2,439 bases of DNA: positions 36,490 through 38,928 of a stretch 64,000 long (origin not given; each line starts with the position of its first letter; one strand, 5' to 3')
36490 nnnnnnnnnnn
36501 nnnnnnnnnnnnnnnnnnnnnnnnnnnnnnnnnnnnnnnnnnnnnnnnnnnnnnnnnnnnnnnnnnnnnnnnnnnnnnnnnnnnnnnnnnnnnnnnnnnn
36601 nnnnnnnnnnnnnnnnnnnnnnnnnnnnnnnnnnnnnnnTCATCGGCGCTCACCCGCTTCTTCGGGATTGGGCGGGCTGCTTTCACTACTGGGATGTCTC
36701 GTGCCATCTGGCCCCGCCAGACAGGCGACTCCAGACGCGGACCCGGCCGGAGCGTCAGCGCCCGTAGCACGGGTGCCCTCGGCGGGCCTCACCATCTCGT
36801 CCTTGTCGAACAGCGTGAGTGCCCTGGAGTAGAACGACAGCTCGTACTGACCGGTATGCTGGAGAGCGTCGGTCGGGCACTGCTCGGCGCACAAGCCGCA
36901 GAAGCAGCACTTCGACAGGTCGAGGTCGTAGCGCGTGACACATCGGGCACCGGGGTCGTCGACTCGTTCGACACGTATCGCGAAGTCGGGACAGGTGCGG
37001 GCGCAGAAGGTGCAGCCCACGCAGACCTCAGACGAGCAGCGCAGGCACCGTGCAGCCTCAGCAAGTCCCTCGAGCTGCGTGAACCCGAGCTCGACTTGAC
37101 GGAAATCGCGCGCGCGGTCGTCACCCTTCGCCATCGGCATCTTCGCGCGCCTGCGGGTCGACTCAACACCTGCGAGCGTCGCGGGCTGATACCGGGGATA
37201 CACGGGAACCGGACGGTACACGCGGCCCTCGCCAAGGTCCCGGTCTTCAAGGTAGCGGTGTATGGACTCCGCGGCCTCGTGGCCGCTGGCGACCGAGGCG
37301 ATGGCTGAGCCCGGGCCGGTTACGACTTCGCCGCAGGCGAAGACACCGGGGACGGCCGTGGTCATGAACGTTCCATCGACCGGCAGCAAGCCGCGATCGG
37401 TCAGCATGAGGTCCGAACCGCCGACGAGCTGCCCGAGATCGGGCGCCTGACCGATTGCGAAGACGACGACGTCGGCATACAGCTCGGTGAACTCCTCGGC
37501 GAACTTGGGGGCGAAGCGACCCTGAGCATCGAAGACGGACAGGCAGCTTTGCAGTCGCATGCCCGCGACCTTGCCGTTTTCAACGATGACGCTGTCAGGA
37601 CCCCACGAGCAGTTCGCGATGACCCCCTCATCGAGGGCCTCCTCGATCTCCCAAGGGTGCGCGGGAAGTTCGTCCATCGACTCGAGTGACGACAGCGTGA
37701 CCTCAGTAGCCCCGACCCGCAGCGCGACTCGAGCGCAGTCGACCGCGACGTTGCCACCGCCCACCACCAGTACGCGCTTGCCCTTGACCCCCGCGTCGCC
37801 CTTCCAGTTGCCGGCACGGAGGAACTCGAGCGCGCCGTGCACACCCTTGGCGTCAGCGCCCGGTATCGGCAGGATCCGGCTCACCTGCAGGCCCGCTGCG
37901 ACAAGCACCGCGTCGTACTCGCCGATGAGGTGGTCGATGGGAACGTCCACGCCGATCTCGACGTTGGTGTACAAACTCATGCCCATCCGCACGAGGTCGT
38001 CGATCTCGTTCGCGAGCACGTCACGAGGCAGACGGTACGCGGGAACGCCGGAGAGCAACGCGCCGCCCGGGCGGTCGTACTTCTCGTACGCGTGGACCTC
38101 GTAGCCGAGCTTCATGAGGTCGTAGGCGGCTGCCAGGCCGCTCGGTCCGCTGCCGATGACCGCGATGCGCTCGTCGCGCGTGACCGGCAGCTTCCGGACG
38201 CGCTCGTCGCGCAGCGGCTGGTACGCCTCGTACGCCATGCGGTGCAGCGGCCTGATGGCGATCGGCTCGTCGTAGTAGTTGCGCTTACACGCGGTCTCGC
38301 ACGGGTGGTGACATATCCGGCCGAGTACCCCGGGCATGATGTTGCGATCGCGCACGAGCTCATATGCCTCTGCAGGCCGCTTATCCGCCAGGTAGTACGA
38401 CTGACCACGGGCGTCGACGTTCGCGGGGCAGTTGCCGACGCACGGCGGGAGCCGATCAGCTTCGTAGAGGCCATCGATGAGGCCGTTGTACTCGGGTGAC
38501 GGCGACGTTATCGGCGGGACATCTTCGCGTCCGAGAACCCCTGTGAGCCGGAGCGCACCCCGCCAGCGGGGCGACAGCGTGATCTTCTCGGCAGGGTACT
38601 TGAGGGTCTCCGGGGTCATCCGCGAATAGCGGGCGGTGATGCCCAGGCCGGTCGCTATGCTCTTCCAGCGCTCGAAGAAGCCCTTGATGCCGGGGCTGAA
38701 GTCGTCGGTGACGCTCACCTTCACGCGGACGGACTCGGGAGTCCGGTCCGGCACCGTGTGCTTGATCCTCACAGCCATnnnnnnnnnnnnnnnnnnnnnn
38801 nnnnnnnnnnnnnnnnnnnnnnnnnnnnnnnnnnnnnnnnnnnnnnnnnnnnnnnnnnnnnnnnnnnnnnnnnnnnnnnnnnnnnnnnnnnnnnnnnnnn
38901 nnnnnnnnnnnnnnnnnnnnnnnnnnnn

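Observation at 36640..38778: NuoI interrupted by a ~500-aa GltD/NfnB-like NAD(P)H-FAD-FeS module: a possible built-in electron-input module for a complex I that lacks NuoEFG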

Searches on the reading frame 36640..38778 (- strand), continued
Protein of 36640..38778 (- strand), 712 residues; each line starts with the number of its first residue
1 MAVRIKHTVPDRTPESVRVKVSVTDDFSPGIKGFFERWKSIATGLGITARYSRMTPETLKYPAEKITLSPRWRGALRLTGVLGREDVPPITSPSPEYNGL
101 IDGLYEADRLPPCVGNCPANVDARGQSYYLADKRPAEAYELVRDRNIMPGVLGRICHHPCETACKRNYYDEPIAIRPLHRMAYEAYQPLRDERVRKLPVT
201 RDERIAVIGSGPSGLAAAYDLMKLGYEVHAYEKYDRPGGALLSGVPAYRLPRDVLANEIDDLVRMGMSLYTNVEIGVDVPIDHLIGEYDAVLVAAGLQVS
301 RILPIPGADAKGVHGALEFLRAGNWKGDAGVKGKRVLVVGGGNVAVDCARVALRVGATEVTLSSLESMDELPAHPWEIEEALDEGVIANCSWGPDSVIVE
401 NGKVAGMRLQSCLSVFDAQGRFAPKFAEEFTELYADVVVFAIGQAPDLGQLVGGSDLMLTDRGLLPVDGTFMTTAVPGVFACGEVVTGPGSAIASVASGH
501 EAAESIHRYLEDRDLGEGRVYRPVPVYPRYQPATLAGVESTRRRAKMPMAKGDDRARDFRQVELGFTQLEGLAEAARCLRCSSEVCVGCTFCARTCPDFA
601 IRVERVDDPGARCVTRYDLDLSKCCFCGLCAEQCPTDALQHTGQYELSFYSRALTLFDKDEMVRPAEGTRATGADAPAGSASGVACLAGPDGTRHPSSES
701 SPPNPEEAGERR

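Call 80: find_homologous_proteins(query=P0129, max_evalue=1e-50)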
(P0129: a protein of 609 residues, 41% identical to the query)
Query P0129 (609 aa): 7742 proteins with E <= 1e-50 among 8000 candidates; the best 120 are listed.
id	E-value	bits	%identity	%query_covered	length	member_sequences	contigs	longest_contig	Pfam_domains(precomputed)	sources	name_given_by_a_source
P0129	0.0e+0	1399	100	100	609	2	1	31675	PF13241.13,PF13450.13,PF07992.21,PF00070.34,PF12838.13,PF01134.29,PF14691.12,PF00037.33,PF02826.26,PF13738.13,PF01262.28,PF13187.12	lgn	-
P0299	0.0e+0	1223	86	100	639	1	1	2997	PF13450.13,PF14691.12,PF07992.21,PF00070.34,PF00037.33,PF13738.13,PF12838.13,PF01262.28,PF13187.12,PF01134.29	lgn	-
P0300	6.9e-262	889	63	100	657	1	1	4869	PF13241.13,PF13450.13,PF07992.21,PF00070.34,PF03486.21,PF12838.13,PF01494.26,PF01946.24,PF01266.31,PF14691.12,PF00890.31,PF00037.33,PF13738.13,PF01262.28,PF13187.12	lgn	-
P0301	8.8e-261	885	63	100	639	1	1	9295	PF13241.13,PF13450.13,PF07992.21,PF00070.34,PF03486.21,PF12838.13,PF01266.31,PF14691.12,PF00037.33,PF13738.13,PF01262.28,PF13187.12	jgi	-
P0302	6.0e-259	879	64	100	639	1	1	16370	PF13241.13,PF13450.13,PF07992.21,PF00070.34,PF03486.21,PF12838.13,PF01266.31,PF14691.12,PF00037.33,PF13738.13,PF01262.28,PF13187.12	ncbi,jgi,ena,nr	ncbi:MAG TPA: FAD-dependent oxidoreductase [Anaerolineae bacterium]|jgi:NADPH-dependent glutamate sy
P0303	2.8e-255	867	62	100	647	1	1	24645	PF13241.13,PF13450.13,PF07992.21,PF00070.34,PF03486.21,PF12838.13,PF01266.31,PF14691.12,PF00890.31,PF00037.33,PF13738.13,PF01262.28,PF13237.12,PF13187.12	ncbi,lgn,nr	ncbi:MAG: FAD-dependent oxidoreductase [Actinobacteria bacterium]|nr:FAD-dependent oxidoreductase [A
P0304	1.0e-253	862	61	100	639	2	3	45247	PF13241.13,PF13450.13,PF07992.21,PF00070.34,PF03486.21,PF12838.13,PF01494.26,PF01266.31,PF14691.12,PF00037.33,PF13738.13,PF01262.28,PF13187.12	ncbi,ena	-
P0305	6.1e-253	859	60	100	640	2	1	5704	PF13241.13,PF13450.13,PF07992.21,PF00070.34,PF03486.21,PF12838.13,PF01494.26,PF01266.31,PF14691.12,PF00037.33,PF13738.13,PF01262.28,PF13187.12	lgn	-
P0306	2.3e-252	857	61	100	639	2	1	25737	PF13241.13,PF13450.13,PF07992.21,PF00070.34,PF03486.21,PF12838.13,PF01494.26,PF01266.31,PF14691.12,PF00037.33,PF13738.13,PF01262.28,PF13187.12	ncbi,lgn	-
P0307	2.8e-252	857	62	100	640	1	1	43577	PF13241.13,PF13450.13,PF07992.21,PF00070.34,PF03486.21,PF12838.13,PF01494.26,PF01946.24,PF01266.31,PF14691.12,PF00890.31,PF00037.33,PF13738.13,PF01262.28,PF13187.12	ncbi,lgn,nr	ncbi:MAG: FAD-dependent oxidoreductase [Firmicutes bacterium]|nr:FAD-dependent oxidoreductase [Bacil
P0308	9.6e-247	838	61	100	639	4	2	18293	PF13241.13,PF13450.13,PF07992.21,PF00070.34,PF03486.21,PF12838.13,PF01494.26,PF01946.24,PF01266.31,PF14691.12,PF00037.33,PF13738.13,PF01262.28,PF13187.12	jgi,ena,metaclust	metaclust:\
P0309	2.9e-245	834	60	100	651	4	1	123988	PF01266.31,PF13241.13,PF13450.13,PF14691.12,PF07992.21,PF00070.34,PF00037.33,PF13738.13,PF03486.21,PF12838.13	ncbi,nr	ncbi:MAG: FAD-dependent oxidoreductase [Candidatus Aquicultor sp.]|nr:FAD-dependent oxidoreductase [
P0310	2.8e-153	530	44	99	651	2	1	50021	PF13241.13,PF13450.13,PF07992.21,PF00070.34,PF13484.12,PF12838.13,PF01494.26,PF01266.31,PF14691.12,PF00890.31,PF00037.33,PF13738.13,PF13187.12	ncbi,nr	ncbi:MAG: FAD-dependent oxidoreductase [Actinobacteria bacterium]|nr:FAD-dependent oxidoreductase [A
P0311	1.7e-131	458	47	81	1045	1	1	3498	PF13450.13,PF07992.21,PF00070.34,PF03486.21,PF01134.29,PF01494.26,PF12831.14,PF01946.24,PF01266.31,PF14691.12,PF00890.31,PF00037.33,PF13738.13,PF01262.28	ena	-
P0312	4.9e-131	456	47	81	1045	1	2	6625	PF13450.13,PF07992.21,PF00070.34,PF03486.21,PF01134.29,PF01494.26,PF12831.14,PF01946.24,PF01266.31,PF14691.12,PF00890.31,PF00037.33,PF13738.13,PF01262.28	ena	-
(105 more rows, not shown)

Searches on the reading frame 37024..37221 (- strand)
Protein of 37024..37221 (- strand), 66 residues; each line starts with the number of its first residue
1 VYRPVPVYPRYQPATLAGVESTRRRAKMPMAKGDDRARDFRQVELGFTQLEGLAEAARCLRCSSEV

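Call 38: search_solved_structures(query=window:37024-37221:-, max_evalue=10, show_alignments=5)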
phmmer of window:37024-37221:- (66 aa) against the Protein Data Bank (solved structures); distinct sequences matched with E-value up to 10: 5.
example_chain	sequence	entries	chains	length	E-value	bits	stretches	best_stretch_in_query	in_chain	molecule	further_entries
9bov_A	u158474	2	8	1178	0.0005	23.6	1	6-63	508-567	Molybdopterin oxidoreductase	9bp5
4ylf_B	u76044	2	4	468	0.00053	23.6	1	24-64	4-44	Dihydropyrimidine dehydrogenase subunit A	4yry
5vj7_A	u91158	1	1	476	0.0016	22.1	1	24-65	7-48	Oxidoreductase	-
5jca_L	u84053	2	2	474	0.0018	21.9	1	25-65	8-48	NADH-dependent Ferredoxin:NADP Oxidoreductase (NfnI) subunit alpha | NADH-dependent Ferredoxin:NADP Oxidoreductase subunit alpha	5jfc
8oh5_C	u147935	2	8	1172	0.36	14.7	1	25-63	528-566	Formate dehydrogenase-O, major subunit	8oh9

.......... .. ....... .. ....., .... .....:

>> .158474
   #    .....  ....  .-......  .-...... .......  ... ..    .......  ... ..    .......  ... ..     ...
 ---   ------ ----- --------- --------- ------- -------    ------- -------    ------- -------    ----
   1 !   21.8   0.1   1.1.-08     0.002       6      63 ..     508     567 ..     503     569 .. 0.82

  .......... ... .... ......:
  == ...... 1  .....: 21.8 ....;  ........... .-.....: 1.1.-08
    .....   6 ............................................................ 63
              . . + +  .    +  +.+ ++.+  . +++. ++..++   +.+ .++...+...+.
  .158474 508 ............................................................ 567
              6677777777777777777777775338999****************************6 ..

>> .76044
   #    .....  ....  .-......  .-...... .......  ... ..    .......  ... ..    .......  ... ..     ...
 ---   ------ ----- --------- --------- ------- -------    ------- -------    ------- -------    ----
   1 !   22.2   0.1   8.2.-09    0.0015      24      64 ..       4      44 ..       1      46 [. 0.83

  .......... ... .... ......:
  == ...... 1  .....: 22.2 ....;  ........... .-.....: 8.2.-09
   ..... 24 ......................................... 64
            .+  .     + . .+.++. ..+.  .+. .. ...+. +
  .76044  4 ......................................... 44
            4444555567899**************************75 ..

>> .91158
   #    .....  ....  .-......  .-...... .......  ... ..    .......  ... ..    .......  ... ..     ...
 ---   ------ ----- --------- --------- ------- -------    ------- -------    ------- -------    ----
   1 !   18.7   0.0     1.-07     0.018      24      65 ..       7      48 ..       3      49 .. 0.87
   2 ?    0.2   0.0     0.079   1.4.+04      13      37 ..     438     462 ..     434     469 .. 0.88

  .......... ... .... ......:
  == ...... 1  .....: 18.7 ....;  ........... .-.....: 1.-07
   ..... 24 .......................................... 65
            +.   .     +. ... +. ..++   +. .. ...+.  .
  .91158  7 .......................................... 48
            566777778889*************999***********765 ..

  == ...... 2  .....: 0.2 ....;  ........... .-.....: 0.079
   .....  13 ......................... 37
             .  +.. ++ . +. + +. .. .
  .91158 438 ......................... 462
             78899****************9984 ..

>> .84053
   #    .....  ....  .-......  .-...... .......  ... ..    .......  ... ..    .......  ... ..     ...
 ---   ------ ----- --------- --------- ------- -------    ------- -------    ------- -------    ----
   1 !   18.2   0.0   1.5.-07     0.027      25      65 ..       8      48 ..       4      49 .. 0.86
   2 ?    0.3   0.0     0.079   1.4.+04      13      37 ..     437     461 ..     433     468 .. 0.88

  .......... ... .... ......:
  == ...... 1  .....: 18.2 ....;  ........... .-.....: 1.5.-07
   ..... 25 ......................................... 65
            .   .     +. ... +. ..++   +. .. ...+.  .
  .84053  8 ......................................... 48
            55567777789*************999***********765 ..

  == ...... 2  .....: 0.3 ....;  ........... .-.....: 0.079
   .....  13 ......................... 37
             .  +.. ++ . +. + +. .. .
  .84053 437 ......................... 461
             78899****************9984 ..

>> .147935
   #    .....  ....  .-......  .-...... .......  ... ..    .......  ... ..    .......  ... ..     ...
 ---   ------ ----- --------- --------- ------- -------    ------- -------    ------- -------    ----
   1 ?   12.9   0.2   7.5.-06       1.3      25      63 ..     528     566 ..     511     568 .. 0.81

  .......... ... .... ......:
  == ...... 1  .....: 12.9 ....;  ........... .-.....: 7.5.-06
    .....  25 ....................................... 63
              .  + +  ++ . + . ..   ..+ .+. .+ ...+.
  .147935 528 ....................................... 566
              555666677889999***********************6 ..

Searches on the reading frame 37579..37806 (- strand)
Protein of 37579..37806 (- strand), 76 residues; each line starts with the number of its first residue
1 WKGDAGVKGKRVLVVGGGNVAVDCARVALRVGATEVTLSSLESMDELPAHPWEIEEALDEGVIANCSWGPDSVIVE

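Call 40: search_solved_structures(query=window:37579-37806:-, max_evalue=0.001, show_alignments=5)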
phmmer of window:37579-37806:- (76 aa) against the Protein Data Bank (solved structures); distinct sequences matched with E-value up to 0.001: 11.
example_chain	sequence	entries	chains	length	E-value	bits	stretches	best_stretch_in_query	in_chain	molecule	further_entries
9n5u_A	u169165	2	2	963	2.7e-14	56.2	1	7-63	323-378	NfnA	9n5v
9bov_A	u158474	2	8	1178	6.8e-14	54.9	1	9-73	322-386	Molybdopterin oxidoreductase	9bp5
8oh5_C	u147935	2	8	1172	8.7e-12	48.2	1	9-69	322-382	Formate dehydrogenase-O, major subunit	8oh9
5vj7_A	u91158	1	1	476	1.6e-10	44.2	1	7-62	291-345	Oxidoreductase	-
5jca_L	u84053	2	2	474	1.3e-09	41.3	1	9-62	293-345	NADH-dependent Ferredoxin:NADP Oxidoreductase (NfnI) subunit alpha | NADH-dependent Ferredoxin:NADP Oxidoreductase subunit alpha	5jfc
4ylf_B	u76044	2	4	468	5.5e-09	39.3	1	9-62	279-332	Dihydropyrimidine dehydrogenase subunit A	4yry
2vdc_G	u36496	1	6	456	1.2e-07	35.1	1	3-63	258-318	GLUTAMATE SYNTHASE [NADPH] SMALL CHAIN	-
6s6s_G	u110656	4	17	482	1.3e-07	34.9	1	3-63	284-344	Glutamate synthase [NADPH] small chain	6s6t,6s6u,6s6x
7m31_A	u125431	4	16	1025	2.2e-05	27.8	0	11-61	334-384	Dihydropyrimidine dehydrogenase [NADP(+)]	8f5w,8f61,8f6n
1h7x_A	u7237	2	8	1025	2.3e-05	27.8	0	11-61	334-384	DIHYDROPYRIMIDINE DEHYDROGENASE | Dihydropyrimidine dehydrogenase [NADP(+)]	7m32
1gt8_A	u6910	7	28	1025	2.3e-05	27.8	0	11-61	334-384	DIHYDROPYRIMIDINE DEHYDROGENASE | Dihydropyrimidine dehydrogenase [NADP(+)]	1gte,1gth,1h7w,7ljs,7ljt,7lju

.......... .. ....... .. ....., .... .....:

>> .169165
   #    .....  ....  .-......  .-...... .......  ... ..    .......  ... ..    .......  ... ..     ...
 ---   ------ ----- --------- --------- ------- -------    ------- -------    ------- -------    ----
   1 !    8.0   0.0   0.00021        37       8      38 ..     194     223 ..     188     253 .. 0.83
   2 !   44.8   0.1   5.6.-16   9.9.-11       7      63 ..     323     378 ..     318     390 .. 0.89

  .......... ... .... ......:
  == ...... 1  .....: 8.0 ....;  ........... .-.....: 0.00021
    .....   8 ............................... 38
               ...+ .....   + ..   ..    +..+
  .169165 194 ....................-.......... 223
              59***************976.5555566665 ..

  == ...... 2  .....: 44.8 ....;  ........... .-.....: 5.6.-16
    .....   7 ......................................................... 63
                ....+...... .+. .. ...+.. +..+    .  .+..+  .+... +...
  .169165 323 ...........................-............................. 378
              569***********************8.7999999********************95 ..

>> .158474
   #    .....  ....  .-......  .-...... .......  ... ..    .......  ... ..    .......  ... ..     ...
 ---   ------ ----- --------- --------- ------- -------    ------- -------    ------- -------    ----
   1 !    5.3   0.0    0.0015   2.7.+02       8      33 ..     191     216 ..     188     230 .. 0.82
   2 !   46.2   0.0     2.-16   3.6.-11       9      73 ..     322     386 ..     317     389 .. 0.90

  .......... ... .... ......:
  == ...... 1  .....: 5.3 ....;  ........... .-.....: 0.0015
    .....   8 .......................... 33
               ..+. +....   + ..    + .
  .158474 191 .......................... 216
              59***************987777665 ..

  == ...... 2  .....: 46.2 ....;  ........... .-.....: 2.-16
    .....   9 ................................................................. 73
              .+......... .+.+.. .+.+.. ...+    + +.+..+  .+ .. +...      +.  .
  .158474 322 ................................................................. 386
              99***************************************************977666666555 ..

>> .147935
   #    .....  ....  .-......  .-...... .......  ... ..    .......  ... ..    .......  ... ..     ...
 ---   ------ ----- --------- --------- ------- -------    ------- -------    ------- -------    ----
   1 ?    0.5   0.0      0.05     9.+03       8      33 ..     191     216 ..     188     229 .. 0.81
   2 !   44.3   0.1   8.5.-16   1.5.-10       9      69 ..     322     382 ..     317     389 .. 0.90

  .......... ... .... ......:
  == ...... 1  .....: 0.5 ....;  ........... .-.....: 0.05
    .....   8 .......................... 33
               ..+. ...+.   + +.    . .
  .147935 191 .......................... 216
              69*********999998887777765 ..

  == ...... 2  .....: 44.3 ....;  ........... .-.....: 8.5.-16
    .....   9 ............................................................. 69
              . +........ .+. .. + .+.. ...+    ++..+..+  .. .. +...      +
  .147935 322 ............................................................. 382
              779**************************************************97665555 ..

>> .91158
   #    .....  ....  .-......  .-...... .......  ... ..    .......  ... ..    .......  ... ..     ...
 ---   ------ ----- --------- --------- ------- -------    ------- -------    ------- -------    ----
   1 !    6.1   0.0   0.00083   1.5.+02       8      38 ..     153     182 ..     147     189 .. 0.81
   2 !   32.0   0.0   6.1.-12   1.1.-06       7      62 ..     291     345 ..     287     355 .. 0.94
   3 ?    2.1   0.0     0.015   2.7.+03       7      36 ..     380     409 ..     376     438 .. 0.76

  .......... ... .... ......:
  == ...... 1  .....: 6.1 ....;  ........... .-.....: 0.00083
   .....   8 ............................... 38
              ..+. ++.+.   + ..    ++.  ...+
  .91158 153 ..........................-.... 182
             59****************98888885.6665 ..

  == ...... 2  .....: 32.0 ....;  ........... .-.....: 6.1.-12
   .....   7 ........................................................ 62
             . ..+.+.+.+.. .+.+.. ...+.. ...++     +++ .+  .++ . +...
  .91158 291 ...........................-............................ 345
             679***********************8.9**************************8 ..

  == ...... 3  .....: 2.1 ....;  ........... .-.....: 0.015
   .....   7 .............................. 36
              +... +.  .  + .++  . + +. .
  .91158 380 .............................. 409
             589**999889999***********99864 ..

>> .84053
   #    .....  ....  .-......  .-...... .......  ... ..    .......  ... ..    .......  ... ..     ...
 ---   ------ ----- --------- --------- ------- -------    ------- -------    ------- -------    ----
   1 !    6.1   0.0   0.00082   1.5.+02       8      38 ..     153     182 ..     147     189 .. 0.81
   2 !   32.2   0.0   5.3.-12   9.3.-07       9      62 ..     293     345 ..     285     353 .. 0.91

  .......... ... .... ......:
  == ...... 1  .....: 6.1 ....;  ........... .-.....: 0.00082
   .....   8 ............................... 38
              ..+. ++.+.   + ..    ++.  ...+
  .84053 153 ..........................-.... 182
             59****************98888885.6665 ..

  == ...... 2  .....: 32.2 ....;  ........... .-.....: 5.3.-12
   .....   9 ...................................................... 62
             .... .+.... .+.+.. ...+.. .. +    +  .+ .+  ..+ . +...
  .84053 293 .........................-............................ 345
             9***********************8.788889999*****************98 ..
